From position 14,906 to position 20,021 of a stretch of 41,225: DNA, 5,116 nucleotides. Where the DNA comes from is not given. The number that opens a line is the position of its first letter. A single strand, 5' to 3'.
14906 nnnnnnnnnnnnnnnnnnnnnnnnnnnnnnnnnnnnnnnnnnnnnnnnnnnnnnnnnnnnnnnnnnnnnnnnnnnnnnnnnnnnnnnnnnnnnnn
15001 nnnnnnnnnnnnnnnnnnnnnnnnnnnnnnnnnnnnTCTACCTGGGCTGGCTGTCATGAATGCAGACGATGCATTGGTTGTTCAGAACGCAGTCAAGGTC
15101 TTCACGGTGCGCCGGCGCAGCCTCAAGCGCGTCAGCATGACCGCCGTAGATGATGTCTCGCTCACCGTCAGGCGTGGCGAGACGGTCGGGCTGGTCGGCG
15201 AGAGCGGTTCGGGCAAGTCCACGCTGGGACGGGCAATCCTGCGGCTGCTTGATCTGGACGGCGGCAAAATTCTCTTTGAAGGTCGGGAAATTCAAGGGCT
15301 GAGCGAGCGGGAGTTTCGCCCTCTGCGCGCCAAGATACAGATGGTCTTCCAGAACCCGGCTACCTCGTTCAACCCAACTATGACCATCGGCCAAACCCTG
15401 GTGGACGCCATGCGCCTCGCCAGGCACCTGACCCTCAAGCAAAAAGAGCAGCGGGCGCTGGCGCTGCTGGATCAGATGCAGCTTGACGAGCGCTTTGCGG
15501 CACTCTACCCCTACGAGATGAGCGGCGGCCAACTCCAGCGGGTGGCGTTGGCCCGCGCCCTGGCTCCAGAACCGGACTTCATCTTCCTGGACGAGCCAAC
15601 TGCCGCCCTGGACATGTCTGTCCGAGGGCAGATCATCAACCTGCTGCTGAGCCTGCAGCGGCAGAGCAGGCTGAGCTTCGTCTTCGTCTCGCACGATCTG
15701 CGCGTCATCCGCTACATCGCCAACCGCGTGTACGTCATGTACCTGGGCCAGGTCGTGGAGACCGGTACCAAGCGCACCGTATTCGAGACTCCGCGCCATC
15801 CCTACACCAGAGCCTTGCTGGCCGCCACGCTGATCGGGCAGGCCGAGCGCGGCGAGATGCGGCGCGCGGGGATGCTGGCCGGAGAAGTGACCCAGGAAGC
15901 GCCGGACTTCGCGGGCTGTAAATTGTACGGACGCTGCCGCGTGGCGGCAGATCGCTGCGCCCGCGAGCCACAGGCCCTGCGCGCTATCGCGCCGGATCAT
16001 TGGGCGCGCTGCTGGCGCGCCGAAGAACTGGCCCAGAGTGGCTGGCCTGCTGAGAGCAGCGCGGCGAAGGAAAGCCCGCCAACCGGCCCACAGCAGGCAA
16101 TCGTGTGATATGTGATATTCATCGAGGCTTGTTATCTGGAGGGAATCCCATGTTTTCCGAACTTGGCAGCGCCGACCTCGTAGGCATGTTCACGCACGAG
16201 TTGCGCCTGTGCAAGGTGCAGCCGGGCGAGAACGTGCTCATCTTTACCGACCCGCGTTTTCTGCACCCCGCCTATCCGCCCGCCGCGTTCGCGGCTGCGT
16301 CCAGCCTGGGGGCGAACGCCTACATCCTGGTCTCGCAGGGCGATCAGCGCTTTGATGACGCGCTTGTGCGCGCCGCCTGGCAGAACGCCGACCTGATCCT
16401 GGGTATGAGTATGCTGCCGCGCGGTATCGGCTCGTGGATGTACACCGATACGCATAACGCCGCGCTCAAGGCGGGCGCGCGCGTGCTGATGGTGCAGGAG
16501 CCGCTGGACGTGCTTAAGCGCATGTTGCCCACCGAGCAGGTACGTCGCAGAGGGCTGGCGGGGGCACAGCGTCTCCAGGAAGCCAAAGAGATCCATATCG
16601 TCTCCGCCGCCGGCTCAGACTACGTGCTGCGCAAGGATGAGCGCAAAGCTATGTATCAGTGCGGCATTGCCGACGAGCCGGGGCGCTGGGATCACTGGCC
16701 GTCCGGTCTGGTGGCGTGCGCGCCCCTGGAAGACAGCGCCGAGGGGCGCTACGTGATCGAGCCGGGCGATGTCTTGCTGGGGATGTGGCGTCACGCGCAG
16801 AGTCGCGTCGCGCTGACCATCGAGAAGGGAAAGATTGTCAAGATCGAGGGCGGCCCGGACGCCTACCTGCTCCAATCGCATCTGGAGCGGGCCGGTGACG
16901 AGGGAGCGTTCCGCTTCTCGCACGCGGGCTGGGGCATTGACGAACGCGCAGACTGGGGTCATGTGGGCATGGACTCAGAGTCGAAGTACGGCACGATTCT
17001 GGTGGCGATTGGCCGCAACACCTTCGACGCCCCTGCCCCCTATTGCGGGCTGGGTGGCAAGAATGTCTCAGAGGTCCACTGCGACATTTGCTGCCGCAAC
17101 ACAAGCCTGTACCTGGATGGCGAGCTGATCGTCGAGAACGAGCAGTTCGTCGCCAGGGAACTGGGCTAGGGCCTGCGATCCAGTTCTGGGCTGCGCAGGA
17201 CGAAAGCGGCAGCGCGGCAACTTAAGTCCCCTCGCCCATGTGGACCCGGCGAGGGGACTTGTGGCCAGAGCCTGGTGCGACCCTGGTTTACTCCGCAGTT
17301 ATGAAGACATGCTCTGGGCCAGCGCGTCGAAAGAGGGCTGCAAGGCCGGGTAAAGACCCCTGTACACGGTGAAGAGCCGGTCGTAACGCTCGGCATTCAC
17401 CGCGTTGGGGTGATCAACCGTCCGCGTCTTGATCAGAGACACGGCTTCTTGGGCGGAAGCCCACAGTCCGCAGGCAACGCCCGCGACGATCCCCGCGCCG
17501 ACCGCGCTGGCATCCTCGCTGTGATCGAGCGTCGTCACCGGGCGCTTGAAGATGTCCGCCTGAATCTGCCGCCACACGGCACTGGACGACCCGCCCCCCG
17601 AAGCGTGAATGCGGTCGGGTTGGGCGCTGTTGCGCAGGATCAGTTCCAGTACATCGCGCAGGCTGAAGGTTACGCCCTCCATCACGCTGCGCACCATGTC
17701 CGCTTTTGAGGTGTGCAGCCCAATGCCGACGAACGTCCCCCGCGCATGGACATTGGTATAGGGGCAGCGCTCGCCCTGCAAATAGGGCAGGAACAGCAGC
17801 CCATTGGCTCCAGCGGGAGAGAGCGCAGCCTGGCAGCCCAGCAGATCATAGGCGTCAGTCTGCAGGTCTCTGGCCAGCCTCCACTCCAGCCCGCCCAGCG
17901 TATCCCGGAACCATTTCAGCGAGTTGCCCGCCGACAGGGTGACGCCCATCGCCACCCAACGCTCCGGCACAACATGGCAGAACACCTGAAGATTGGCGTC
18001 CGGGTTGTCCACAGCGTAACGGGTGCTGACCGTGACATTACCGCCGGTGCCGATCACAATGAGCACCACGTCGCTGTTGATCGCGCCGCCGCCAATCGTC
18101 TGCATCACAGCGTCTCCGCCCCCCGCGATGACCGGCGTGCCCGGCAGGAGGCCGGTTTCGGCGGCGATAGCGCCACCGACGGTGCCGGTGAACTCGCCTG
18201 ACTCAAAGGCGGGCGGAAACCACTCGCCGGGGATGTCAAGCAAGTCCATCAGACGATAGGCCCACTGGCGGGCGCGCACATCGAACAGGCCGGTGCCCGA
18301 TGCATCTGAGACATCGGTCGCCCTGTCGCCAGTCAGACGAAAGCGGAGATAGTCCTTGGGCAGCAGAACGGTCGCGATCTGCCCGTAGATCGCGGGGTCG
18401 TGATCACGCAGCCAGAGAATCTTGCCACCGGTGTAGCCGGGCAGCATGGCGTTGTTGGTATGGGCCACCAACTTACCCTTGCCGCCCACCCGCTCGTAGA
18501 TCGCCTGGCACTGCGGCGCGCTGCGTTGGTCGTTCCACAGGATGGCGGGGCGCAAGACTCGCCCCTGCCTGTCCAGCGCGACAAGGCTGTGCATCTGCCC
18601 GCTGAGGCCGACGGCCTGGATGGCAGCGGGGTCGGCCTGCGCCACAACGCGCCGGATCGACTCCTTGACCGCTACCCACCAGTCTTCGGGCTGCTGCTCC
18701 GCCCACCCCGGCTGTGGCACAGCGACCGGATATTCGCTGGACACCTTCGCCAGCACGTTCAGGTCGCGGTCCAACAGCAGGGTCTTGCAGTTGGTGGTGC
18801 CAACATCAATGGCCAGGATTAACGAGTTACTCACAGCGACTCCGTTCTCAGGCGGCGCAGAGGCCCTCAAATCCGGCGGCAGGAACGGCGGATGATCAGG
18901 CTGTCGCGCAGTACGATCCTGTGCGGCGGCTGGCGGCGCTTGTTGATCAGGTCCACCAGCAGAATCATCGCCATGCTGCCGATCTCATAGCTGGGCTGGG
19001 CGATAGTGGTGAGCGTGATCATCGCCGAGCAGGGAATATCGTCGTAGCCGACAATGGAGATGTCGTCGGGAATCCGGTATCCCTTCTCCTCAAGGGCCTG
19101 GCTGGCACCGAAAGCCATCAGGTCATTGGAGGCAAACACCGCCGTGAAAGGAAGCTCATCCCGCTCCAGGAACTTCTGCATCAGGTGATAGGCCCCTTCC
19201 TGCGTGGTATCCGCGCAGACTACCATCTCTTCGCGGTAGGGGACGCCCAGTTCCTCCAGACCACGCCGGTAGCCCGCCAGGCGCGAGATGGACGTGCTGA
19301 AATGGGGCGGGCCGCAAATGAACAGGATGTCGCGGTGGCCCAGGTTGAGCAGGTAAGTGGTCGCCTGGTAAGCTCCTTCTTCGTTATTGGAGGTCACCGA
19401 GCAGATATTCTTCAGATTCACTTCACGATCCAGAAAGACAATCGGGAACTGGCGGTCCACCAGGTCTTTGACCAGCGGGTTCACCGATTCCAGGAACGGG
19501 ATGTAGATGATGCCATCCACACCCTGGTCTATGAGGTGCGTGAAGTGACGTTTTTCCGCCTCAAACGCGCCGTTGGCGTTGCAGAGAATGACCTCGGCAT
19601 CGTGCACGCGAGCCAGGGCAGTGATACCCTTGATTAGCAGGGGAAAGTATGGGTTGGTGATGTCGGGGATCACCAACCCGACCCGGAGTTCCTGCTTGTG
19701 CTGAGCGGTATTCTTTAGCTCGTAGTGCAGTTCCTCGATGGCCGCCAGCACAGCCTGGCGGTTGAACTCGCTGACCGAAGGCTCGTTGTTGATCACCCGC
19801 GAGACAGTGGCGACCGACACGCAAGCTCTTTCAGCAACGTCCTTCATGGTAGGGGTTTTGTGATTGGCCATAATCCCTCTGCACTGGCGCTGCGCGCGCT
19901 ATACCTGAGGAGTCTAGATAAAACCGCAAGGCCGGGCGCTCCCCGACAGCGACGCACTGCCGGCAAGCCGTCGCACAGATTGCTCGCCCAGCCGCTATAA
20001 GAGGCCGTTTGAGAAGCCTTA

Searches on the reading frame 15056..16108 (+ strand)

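Call 50: search_protein_families(library=pfam, proteins=[window:15056-16108:+], max_evalue=0.00001)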
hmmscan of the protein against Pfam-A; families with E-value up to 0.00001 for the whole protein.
window:15056-16108:+ (350 aa): 4 families
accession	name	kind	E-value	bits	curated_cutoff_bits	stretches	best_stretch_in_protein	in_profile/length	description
PF00005.33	ABC_tran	-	1.9e-34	119.7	25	1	32-183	2-137/137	ABC transporter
PF08352.17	oligo_HPY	-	2.6e-12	47.4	27.1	1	234-301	1-65/65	Oligopeptide/dipeptide transporter, C-terminal region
PF02463.25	SMC_N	-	1.7e-09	37.9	40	1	44-221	27-205/220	RecF/RecN/SMC N terminal domain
PF13304.12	AAA_21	-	4.4e-09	37.3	27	0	150-217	233-302/304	AAA domain, putative AbiEii toxin, Type IV TA system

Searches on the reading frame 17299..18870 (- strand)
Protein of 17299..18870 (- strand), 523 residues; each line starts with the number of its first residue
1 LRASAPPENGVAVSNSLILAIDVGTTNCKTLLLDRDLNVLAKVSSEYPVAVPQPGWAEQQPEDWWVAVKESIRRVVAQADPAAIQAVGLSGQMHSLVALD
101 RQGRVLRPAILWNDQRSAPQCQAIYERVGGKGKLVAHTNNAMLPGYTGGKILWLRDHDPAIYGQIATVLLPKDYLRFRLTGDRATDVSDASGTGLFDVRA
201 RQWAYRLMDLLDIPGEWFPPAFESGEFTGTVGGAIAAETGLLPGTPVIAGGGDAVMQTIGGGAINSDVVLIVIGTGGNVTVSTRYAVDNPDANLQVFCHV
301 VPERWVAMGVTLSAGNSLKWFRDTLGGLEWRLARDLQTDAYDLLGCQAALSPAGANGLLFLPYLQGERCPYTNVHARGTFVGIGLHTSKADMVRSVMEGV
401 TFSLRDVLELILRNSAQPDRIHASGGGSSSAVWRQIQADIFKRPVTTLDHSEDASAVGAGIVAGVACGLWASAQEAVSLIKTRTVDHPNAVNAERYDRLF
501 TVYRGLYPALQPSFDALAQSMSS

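Call 8: search_protein_families(library=pfam, proteins=[window:17299-18870:-])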
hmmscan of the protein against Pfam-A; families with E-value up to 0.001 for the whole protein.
window:17299-18870:- (523 aa): 2 families
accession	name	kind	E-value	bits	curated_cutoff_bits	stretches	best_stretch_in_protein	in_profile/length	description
PF00370.27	FGGY_N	-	6.9e-69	232.6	28.8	1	18-260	2-245/245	FGGY family of carbohydrate kinases, N-terminal domain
PF02782.22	FGGY_C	-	2.6e-35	122.5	27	1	270-466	2-197/198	FGGY family of carbohydrate kinases, C-terminal domain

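Call 41: search_protein_families(library=ncbifam, proteins=[window:17299-18870:-], max_evalue=0.00001)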
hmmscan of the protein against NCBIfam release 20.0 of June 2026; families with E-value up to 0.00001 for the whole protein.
window:17299-18870:- (523 aa): 12 families
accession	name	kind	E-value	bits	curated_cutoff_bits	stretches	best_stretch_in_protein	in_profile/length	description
TIGR01312.1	XylB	equivalog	1.1e-151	505.6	380.25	1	20-507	2-480/481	xylulokinase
NF011601.0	PRK15027.1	equivalog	1.4e-100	337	912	1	19-512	3-481/484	xylulokinase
TIGR01314.1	gntK_FGGY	equivalog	2.3e-83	280.4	648.55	1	18-518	2-501/505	gluconokinase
NF008187.0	PRK10939.1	equivalog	4.3e-65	220.3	528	1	15-508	3-501/521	autoinducer-2 kinase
TIGR01311.1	glycerol_kin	equivalog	2.5e-59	200.9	590.35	1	17-495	2-479/496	glycerol kinase GlpK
NF000756.0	PRK00047.1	subfamily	1.3e-55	188.6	498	1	15-495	4-480/502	glycerol kinase GlpK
NF003154.0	PRK04123.1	equivalog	1.1e-40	139.9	428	1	19-509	7-536/554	ribulokinase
TIGR02628.1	fuculo_kin_coli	equivalog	5.3e-39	134.4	470.9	1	17-482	2-457/465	L-fuculokinase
TIGR01234.1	L-ribulokinase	equivalog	3.6e-29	101.9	583.25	1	51-506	49-526/536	ribulokinase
TIGR01315.1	5C_CHO_kinase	subfamily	1.8e-27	96.3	408.7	1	19-505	3-532/541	FGGY family pentulose kinase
NF007925.0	PRK10640.1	equivalog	5.8e-19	67.9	639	1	68-230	56-219/489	rhamnulokinase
TIGR02627.1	rhamnulo_kin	equivalog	1.8e-17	63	527.95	1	76-230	58-213/454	rhamnulokinase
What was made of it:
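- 17299..19871 (-): Xylulokinase (17299-18870) and LacI-family regulator (18867-19871) of the same syntenic cluster. TIGR01312 XylB scores 505.6 bits against a cut-off of 380 (call 41).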

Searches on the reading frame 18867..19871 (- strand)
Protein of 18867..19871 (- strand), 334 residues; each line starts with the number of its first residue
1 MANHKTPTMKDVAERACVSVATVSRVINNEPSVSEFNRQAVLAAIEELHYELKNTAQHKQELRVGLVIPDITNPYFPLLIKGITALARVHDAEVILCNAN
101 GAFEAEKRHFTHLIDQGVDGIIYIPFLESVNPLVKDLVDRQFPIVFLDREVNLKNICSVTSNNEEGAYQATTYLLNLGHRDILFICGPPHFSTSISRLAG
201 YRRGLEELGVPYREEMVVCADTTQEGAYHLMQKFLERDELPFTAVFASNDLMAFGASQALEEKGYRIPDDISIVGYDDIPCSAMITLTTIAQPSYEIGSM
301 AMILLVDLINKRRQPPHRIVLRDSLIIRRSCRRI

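Call 8: search_protein_families(library=pfam, proteins=[window:18867-19871:-])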
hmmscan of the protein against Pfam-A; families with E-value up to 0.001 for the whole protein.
window:18867-19871:- (334 aa): 4 families
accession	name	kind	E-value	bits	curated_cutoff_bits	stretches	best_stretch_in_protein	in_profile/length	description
PF13377.12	Peripla_BP_3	-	9.1e-36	123.9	26.5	1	172-331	2-167/167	Periplasmic binding protein-like domain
PF00532.27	Peripla_BP_1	-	3.3e-33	115.8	22.2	1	63-320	3-272/281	Periplasmic binding proteins and sugar binding domain of LacI family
PF13407.12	Peripla_BP_4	-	2e-26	93.6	35.1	1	64-311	1-256/258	Periplasmic binding protein domain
PF00356.27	LacI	-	1.5e-17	63.5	27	1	8-50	1-43/46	Bacterial regulatory proteins, lacI family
